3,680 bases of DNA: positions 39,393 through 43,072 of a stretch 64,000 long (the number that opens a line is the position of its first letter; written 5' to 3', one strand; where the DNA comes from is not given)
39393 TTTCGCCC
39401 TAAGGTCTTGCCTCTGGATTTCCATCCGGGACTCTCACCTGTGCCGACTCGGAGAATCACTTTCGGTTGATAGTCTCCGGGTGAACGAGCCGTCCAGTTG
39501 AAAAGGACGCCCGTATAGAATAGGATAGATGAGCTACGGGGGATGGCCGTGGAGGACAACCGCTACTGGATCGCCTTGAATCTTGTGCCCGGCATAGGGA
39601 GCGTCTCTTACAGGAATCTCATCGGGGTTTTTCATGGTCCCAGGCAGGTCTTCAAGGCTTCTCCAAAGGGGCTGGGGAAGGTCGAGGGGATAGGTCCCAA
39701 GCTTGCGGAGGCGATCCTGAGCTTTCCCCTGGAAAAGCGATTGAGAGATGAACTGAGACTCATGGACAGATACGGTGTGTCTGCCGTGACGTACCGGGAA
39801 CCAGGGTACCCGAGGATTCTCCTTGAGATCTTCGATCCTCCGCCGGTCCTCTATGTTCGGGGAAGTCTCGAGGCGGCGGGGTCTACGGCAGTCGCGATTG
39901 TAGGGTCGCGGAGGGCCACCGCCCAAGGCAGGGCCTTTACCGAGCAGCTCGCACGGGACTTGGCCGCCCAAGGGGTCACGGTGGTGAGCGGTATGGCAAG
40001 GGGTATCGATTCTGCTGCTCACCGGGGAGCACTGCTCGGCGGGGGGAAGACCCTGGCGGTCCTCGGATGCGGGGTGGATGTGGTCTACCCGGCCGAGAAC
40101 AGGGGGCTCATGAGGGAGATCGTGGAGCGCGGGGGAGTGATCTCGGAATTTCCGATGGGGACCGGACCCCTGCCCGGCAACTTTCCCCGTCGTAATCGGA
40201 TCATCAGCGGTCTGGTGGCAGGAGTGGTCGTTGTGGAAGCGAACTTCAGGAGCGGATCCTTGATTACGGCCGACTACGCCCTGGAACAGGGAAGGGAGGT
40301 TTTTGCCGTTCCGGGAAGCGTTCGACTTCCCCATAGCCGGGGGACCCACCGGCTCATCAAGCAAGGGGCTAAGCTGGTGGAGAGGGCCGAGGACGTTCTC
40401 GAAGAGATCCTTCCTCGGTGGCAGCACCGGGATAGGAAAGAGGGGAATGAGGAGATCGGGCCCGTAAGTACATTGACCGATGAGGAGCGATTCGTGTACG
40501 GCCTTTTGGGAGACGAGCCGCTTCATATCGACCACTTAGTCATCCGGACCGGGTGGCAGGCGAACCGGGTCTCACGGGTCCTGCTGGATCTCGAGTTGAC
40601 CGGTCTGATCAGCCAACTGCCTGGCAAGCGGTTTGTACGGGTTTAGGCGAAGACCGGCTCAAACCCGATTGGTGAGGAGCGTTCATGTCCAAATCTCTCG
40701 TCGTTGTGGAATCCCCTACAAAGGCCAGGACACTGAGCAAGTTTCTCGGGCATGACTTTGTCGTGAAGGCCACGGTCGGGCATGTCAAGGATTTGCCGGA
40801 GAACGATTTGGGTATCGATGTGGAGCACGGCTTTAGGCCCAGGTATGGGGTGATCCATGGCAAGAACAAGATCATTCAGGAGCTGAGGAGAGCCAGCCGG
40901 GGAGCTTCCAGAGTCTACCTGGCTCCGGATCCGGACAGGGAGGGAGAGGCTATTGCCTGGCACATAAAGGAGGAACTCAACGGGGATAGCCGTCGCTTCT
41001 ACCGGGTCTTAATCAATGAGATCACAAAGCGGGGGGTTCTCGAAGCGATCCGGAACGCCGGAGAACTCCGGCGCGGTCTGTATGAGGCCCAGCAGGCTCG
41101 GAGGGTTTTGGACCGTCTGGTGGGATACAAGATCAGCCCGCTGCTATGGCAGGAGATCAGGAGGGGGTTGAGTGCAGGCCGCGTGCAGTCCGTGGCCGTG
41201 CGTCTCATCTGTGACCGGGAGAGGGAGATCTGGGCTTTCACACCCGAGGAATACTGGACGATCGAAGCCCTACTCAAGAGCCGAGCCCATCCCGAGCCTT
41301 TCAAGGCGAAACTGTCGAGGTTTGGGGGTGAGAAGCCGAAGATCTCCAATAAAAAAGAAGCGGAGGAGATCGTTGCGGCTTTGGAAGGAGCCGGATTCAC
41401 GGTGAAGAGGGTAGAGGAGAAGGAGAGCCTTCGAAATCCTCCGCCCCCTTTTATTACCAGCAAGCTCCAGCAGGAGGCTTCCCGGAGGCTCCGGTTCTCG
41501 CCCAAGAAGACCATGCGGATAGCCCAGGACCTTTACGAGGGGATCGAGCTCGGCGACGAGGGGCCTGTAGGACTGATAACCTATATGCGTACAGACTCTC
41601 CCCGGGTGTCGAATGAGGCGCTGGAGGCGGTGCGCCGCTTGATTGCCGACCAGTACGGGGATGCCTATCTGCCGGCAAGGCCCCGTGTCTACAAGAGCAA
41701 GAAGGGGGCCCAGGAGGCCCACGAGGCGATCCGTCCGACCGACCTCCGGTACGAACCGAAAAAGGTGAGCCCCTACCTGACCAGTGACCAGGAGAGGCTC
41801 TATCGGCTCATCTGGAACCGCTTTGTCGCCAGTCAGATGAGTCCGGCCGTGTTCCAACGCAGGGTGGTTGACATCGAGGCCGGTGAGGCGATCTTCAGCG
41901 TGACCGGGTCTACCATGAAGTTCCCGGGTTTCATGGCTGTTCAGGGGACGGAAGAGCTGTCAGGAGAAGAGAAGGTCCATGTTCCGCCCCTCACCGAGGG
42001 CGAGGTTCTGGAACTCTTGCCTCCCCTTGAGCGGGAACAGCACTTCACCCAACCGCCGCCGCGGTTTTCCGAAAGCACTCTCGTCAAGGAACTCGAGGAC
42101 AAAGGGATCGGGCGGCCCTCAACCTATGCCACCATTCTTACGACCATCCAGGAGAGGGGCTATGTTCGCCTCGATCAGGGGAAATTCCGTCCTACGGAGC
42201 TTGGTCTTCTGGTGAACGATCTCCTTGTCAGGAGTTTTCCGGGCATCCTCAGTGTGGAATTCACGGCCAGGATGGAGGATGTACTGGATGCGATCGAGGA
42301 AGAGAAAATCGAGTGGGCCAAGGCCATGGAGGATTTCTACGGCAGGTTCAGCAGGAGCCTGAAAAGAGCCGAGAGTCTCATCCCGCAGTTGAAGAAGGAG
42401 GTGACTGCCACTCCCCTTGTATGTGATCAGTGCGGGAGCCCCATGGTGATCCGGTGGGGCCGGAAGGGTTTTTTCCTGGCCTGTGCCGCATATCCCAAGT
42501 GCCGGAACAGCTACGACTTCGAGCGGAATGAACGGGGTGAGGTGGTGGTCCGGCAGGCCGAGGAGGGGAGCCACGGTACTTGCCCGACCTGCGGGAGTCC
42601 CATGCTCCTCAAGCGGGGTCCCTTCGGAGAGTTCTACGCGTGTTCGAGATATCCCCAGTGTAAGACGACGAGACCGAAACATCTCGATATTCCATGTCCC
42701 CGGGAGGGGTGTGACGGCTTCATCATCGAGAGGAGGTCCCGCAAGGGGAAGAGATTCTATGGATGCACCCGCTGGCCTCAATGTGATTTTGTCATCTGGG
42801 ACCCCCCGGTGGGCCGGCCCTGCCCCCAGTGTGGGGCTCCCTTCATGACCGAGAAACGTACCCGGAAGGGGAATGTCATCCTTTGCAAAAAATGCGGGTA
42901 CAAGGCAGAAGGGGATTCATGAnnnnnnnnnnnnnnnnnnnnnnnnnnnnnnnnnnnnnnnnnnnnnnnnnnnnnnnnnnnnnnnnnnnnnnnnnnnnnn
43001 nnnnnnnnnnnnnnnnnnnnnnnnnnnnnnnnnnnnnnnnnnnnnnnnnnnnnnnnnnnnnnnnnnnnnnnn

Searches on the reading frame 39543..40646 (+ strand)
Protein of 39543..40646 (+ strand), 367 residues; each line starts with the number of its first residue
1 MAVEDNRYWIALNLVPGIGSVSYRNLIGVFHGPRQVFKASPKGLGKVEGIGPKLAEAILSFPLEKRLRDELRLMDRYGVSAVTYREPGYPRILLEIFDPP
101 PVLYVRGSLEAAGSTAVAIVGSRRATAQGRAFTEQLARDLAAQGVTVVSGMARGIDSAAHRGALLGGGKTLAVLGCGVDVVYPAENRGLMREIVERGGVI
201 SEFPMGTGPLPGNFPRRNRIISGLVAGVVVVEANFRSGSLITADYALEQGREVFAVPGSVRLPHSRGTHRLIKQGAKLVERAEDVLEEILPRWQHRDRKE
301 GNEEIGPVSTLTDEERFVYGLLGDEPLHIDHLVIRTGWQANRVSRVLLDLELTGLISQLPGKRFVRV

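Call 6: search_protein_families(library=pfam, proteins=[window:39543-40646:+], max_evalue=0.00001)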
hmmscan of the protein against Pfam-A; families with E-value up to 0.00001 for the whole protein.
window:39543-40646:+ (367 aa): 3 families
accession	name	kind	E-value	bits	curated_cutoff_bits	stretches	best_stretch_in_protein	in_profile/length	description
PF02481.21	DNA_processg_A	-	7.8e-78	260.9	29.6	1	75-280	3-211/212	DNA recombination-mediator protein A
PF17782.7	DprA_WH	-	4.5e-17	62.3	22.9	1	309-362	8-61/61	DprA winged helix domain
PF00633.29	HHH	-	2e-07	30.9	24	1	36-61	5-30/30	Helix-hairpin-helix motif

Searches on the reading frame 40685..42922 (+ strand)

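Call 6: search_protein_families(library=pfam, proteins=[window:40685-42922:+], max_evalue=0.00001)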
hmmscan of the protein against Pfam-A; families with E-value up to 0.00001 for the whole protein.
window:40685-42922:+ (745 aa): 3 families
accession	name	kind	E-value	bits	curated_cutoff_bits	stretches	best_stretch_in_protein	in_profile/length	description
PF01131.25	Topoisom_bac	-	7.7e-126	420.8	35.1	1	129-548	3-410/411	DNA topoisomerase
PF01396.24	Zn_ribbon_Top1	-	1.7e-36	124.2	32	3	631-664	2-35/39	Topoisomerase DNA binding C4 zinc finger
PF01751.28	Toprim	-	7.4e-20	71.4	23.1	1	5-113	2-96/96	Toprim domain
